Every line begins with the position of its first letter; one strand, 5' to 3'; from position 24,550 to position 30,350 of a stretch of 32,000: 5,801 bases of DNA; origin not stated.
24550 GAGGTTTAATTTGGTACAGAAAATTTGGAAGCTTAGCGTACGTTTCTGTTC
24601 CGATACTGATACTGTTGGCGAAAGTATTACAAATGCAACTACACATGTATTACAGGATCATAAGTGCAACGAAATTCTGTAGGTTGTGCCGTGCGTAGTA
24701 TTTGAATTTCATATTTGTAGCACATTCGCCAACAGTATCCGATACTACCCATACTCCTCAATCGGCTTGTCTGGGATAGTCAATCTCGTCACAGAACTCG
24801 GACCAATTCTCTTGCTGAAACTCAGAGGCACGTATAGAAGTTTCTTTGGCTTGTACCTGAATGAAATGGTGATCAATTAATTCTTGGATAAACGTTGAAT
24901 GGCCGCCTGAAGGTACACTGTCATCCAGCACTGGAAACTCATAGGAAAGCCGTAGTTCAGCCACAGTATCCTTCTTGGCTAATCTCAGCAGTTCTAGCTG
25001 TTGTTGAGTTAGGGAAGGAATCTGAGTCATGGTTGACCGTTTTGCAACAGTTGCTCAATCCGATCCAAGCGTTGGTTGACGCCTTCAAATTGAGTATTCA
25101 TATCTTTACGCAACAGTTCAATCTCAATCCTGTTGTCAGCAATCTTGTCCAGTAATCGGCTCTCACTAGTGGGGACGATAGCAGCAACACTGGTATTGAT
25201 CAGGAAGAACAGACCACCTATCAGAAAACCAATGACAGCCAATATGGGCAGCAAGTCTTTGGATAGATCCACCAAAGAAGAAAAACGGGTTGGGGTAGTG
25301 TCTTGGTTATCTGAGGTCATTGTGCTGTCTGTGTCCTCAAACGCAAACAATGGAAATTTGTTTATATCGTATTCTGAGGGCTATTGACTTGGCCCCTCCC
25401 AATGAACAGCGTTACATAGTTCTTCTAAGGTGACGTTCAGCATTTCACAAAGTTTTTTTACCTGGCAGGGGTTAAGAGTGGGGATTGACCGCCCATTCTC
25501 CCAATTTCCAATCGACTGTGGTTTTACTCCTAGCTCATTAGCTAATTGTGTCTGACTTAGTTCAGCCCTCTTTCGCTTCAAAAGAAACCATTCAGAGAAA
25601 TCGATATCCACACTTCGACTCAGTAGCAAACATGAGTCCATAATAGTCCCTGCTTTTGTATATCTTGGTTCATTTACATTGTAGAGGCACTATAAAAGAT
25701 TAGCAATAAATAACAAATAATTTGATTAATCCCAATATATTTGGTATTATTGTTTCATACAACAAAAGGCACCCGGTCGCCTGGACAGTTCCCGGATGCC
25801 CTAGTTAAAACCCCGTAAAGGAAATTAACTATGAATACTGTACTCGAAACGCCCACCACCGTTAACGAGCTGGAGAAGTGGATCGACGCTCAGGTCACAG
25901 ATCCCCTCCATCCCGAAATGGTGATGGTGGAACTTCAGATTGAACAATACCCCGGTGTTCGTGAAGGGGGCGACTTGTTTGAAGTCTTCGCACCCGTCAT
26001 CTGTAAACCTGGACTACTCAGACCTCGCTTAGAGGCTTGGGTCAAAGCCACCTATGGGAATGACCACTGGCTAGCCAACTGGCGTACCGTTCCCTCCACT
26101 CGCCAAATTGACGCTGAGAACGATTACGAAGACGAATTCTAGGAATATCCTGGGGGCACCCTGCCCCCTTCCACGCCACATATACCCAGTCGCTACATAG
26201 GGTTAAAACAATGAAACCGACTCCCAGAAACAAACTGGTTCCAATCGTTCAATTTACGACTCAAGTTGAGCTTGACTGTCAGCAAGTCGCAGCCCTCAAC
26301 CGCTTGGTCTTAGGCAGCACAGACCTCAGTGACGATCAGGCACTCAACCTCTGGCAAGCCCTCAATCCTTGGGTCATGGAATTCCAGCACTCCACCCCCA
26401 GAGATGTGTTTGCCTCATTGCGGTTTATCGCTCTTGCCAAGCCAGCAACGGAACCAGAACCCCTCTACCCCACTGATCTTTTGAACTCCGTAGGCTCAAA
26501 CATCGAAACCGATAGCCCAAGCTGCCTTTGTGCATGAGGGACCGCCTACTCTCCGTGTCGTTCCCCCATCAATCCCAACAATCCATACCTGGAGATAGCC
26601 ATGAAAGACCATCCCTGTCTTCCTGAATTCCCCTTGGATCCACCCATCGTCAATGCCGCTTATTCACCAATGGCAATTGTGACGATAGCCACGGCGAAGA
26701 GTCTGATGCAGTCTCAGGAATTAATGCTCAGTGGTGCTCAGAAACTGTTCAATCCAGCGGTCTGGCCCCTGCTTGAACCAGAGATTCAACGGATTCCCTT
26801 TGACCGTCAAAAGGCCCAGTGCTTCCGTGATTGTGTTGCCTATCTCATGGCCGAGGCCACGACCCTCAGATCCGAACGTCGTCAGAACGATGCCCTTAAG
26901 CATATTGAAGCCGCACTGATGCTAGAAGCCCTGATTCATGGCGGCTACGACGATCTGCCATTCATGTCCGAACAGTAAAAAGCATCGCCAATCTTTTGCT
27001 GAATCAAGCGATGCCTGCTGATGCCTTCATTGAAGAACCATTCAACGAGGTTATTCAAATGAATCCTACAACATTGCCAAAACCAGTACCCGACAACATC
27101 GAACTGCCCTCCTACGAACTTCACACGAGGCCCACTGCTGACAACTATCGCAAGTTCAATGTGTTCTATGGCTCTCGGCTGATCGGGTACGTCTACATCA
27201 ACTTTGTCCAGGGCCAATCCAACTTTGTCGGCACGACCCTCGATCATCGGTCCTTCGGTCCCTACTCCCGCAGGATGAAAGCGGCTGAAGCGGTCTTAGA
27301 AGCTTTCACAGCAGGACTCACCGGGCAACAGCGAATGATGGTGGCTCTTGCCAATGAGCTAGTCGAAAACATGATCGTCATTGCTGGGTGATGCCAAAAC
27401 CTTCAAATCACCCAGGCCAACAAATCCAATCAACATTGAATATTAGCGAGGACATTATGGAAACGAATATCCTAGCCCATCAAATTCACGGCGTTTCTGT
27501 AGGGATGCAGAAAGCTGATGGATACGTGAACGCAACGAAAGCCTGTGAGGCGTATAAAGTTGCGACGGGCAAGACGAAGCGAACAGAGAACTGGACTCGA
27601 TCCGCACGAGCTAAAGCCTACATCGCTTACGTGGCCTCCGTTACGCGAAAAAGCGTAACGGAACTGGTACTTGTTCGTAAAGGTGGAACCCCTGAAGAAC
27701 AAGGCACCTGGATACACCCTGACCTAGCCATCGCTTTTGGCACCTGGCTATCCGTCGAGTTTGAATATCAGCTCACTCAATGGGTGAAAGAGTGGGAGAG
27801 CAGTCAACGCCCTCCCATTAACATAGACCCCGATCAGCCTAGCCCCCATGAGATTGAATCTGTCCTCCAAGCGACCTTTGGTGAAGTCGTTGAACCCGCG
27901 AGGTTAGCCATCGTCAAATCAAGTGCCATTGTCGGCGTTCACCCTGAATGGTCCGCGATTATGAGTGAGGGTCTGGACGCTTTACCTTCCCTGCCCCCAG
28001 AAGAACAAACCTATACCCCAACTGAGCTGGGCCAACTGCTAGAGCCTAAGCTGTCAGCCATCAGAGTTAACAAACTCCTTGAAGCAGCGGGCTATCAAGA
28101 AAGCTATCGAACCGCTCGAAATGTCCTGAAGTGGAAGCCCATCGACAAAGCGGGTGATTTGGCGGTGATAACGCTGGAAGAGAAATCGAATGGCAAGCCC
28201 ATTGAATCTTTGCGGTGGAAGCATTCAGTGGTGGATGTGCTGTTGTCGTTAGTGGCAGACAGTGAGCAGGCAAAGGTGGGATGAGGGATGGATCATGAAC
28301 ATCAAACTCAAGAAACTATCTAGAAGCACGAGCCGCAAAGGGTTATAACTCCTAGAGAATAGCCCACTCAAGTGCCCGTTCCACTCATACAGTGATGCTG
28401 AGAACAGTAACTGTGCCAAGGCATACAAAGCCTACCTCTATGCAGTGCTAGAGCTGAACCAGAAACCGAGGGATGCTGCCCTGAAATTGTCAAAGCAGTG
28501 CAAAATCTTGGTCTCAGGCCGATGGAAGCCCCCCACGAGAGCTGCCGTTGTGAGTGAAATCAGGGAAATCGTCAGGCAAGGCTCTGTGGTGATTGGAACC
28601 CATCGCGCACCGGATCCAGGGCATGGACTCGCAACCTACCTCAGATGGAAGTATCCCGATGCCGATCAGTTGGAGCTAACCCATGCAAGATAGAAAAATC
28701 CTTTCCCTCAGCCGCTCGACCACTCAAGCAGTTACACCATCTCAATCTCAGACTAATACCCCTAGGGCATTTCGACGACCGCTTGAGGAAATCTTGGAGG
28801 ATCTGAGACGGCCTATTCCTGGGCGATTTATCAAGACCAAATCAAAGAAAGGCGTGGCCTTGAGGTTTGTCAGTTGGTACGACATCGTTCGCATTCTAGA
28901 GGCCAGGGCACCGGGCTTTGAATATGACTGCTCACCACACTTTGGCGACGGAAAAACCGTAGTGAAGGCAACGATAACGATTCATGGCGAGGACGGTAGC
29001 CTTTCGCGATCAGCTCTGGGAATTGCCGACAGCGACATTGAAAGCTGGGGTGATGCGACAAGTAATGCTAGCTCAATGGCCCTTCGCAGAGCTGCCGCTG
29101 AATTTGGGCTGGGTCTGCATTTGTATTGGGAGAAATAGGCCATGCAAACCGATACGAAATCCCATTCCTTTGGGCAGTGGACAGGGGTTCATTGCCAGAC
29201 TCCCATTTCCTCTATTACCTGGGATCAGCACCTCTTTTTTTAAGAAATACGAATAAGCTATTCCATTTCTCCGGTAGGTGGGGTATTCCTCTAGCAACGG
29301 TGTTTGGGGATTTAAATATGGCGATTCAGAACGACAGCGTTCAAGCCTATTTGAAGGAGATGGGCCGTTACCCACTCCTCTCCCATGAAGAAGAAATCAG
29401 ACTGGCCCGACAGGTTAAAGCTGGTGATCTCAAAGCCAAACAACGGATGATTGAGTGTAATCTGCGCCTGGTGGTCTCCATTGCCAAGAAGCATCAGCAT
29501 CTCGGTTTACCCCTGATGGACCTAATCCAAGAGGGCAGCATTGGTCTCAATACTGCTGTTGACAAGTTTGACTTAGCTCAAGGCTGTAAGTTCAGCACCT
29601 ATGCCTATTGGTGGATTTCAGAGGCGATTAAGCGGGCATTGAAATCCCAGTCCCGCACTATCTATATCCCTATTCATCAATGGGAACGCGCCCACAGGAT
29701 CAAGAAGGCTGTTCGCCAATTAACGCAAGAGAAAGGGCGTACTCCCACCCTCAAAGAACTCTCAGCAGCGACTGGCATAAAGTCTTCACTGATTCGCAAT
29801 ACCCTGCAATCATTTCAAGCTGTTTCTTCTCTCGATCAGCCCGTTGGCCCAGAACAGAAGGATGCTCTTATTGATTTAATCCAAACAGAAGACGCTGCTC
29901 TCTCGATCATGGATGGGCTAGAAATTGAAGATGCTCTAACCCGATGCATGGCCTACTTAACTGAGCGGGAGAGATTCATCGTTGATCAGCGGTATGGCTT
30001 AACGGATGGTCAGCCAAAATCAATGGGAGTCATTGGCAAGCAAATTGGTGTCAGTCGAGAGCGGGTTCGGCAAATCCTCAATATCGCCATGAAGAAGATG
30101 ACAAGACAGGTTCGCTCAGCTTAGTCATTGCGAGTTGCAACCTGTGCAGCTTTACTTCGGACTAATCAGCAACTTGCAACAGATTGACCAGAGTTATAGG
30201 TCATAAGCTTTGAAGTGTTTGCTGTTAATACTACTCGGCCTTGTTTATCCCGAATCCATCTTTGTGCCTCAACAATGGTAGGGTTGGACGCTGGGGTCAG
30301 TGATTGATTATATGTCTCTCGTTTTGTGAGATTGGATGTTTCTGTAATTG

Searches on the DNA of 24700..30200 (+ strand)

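Call 28: search_dna_similar(query=window:24700-30200:+, collection=plasmids, mode=distant, max_rows=20)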
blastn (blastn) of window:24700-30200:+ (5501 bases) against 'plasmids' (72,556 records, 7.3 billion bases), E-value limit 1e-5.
Records with a match: 24; places in all: 48; records where one place covers at least 80% of the query: 0.
Best place of each record, by identity: 90-95% 1; 80-90% 1; 60-80% 22.
By first word of the organism name: Acaryochloris 14; Burkholderia 3; Cupriavidus 2; Ralstonia 2; Paenibacillus 1; Calothrix 1; Sphingomonas 1.
By predicted mobility (MOB-suite, as given by PLSDB): conjugative 9; non-mobilizable 9; mobilizable 6.
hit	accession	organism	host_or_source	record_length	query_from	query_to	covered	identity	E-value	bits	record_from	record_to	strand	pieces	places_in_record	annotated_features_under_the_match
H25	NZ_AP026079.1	Acaryochloris marina MBIC10699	cell culture,Ascidian, Diplosoma similis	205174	60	5492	73%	93.1%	0e+0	5950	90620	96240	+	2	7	KilA-N domain-containing protein | sigma-70 family RNA polymerase sigma factor | hypothetical protein (x7) | filamentous hemagglutinin N-terminal domain-containing protein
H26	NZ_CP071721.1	Acaryochloris sp. 'Moss Beach'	culture,intertidal zone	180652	1043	2685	24%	74.6%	1e-110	863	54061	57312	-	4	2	hypothetical protein (x7) | DUF6876 family protein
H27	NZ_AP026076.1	Acaryochloris marina MBIC10699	cell culture,Ascidian, Diplosoma similis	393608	1043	2699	23%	77.2%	0e+0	968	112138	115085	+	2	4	hypothetical protein (x5) | DUF6876 family protein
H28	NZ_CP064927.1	Acaryochloris marina S15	cell culture,surface of Pikea pinnata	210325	328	2699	18%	78.4%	2e-106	875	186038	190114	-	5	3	hypothetical protein (x9) | DUF6876 family protein | phage terminase small subunit-related protein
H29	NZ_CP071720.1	Acaryochloris sp. 'Moss Beach'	culture,intertidal zone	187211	4581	5397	15%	66.7%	6e-56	229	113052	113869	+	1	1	sigma-70 family RNA polymerase sigma factor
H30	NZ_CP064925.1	Acaryochloris marina S15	cell culture,surface of Pikea pinnata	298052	4581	5397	15%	66.5%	8e-55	224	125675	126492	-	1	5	sigma-70 family RNA polymerase sigma factor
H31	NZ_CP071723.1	Acaryochloris sp. 'Moss Beach'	culture,intertidal zone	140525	2030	2699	12%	76.0%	4e-134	488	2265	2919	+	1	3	hypothetical protein (x2)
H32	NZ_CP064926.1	Acaryochloris marina S15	cell culture,surface of Pikea pinnata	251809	3881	4438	10%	85.8%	0e+0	651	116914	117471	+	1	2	hypothetical protein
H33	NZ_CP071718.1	Acaryochloris sp. 'Moss Beach'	culture,intertidal zone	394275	2780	3306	10%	74.6%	4e-90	342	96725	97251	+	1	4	KilA-N domain-containing protein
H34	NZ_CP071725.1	Acaryochloris sp. 'Moss Beach'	culture,intertidal zone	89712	1414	4029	9%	75.0%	3e-66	335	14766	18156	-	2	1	ArdC-like ssDNA-binding domain-containing protein | hypothetical protein (x5)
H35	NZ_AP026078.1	Acaryochloris marina MBIC10699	cell culture,Ascidian, Diplosoma similis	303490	4667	5007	6%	75.4%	1e-58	237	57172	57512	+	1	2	sigma-70 family RNA polymerase sigma factor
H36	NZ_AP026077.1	Acaryochloris marina MBIC10699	cell culture,Ascidian, Diplosoma similis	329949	4581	4918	6%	74.9%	8e-55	225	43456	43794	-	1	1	sigma-70 family RNA polymerase sigma factor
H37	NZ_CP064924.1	Acaryochloris marina S15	cell culture,surface of Pikea pinnata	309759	4634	4917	5%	75.4%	1e-46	197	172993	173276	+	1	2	sigma-70 family RNA polymerase sigma factor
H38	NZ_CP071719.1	Acaryochloris sp. 'Moss Beach'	culture,intertidal zone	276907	60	339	5%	70.3%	6e-25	126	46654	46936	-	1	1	hypothetical protein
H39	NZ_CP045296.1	Paenibacillus cellulositrophicus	cell culture,Thai soil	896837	4688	4938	5%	67.7%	1e-13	89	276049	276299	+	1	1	rpoD: RNA polymerase sigma factor RpoD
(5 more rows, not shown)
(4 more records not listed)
